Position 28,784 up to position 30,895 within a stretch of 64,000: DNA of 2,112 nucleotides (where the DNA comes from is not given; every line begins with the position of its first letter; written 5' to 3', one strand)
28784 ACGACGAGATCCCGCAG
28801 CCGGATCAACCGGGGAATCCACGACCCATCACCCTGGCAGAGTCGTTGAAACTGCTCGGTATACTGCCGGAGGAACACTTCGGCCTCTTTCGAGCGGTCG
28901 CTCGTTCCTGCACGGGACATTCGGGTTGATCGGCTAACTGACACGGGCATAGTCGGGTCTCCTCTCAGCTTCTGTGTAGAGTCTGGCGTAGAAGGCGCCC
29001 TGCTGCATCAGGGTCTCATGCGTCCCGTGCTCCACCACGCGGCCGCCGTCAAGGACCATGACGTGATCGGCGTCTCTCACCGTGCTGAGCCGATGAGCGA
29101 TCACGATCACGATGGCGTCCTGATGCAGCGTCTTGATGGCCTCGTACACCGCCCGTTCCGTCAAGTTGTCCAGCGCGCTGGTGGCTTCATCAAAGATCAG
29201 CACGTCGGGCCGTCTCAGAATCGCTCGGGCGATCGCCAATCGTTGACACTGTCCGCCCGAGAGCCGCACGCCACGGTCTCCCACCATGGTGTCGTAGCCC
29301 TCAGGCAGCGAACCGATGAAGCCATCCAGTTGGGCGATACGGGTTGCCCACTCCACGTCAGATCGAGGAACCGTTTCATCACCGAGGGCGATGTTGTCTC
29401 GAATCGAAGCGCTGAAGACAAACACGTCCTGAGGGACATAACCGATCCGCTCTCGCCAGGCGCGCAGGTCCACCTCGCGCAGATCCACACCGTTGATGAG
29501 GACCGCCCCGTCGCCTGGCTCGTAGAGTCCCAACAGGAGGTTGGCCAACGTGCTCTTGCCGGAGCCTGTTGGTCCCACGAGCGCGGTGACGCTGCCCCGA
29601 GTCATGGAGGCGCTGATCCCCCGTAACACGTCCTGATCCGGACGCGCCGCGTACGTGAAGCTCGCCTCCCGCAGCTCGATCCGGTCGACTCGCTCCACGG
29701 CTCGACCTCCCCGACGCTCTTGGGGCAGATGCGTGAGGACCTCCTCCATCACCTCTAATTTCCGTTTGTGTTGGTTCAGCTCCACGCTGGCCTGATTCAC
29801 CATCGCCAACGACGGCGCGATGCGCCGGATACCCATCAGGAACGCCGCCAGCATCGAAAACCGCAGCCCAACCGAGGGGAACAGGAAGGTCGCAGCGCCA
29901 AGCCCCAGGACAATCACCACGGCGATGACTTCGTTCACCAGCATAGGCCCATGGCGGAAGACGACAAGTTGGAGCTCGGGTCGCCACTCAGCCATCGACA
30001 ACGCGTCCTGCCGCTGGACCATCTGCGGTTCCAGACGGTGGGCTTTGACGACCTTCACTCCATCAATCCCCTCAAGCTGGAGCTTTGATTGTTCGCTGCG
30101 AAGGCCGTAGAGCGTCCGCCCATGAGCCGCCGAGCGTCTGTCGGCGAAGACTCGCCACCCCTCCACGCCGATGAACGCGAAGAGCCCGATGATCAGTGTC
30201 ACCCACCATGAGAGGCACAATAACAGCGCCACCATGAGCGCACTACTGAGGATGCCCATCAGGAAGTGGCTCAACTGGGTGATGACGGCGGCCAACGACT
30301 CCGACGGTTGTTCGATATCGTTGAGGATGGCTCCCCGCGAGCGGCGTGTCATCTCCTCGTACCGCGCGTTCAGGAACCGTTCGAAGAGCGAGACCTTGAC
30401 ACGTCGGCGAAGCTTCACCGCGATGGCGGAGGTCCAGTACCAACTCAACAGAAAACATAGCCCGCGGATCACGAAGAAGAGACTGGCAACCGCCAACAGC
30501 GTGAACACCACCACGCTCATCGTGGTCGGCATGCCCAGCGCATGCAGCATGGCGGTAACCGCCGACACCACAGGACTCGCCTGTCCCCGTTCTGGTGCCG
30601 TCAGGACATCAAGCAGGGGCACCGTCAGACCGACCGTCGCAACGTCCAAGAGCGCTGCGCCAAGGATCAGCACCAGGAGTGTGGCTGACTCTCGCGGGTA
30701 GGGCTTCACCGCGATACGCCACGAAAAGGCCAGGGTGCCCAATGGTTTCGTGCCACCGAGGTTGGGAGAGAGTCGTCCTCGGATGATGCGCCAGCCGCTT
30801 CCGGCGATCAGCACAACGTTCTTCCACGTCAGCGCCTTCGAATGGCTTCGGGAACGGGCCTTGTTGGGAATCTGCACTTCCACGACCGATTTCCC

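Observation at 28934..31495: Single polypeptide fusing a GtrB/DPM1-like GT2 domain to a complete ABC exporter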

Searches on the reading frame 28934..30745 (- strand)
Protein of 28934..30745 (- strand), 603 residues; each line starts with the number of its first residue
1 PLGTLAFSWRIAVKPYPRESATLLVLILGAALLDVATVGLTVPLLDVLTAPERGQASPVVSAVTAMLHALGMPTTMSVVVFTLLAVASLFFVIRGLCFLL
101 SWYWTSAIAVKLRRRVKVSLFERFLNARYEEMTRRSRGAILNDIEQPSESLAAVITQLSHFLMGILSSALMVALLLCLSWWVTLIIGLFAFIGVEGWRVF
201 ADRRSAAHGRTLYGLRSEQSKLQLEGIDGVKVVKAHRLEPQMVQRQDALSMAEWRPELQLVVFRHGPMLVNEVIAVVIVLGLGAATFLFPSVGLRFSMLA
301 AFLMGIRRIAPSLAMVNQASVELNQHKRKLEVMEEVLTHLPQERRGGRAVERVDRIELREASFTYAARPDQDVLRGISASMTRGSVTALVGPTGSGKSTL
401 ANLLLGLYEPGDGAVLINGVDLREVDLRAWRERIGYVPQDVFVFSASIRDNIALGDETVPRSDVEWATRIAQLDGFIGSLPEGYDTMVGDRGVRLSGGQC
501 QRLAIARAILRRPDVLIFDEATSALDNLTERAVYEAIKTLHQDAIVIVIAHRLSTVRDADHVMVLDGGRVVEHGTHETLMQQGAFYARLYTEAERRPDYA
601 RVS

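Call 37: search_solved_structures(query=window:28934-30745:-, max_evalue=1e-30)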
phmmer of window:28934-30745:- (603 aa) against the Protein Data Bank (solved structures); distinct sequences matched with E-value up to 1e-30: 265 (the best 60 are shown).
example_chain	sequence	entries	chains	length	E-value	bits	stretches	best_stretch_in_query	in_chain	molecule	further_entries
8zpx_B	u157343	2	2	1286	8.2e-124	417.2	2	306-591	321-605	ABC transporter B family member 1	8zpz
9juj_A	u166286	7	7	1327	9.2e-124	417.1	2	306-591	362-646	ABC transporter B family member 1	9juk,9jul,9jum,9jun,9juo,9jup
8zq4_B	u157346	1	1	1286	5.2e-123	414.6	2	306-591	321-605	ABC transporter B family member 1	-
4f4c_A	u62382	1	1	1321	5.3e-120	404.7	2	219-591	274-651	Multidrug resistance protein pgp-1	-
6ujp_A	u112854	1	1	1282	1.1e-119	403.6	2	89-593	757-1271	ATP-dependent translocase ABCB1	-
6ujr_A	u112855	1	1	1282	4.1e-119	401.7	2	59-593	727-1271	ATP-dependent translocase ABCB1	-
3g5u_A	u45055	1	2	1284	4.6e-119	401.5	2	90-599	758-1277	Multidrug resistance protein 1a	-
3g60_A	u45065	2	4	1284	4.7e-119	401.5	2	91-599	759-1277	Multidrug resistance protein 1a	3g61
7zka_A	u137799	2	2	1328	4.9e-119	401.5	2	89-592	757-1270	ATP-dependent translocase ABCB1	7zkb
7zk8_A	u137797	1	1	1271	5.1e-119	401.4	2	90-588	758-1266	ATP-dependent translocase ABCB1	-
6ujs_A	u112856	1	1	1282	7.5e-119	400.9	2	82-593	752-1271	ATP-dependent translocase ABCB1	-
4m1m_A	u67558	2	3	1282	9e-119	400.6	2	90-593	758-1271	Multidrug resistance protein 1A | ATP-dependent translocase ABCB1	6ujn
7zk4_A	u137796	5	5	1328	9.8e-119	400.5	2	89-592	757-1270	ATP-dependent translocase ABCB1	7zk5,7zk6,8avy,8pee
6ujw_A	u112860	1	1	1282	1e-118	400.4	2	90-593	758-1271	ATP-dependent translocase ABCB1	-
6ujt_A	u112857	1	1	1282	1.1e-118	400.4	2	90-593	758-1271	ATP-dependent translocase ABCB1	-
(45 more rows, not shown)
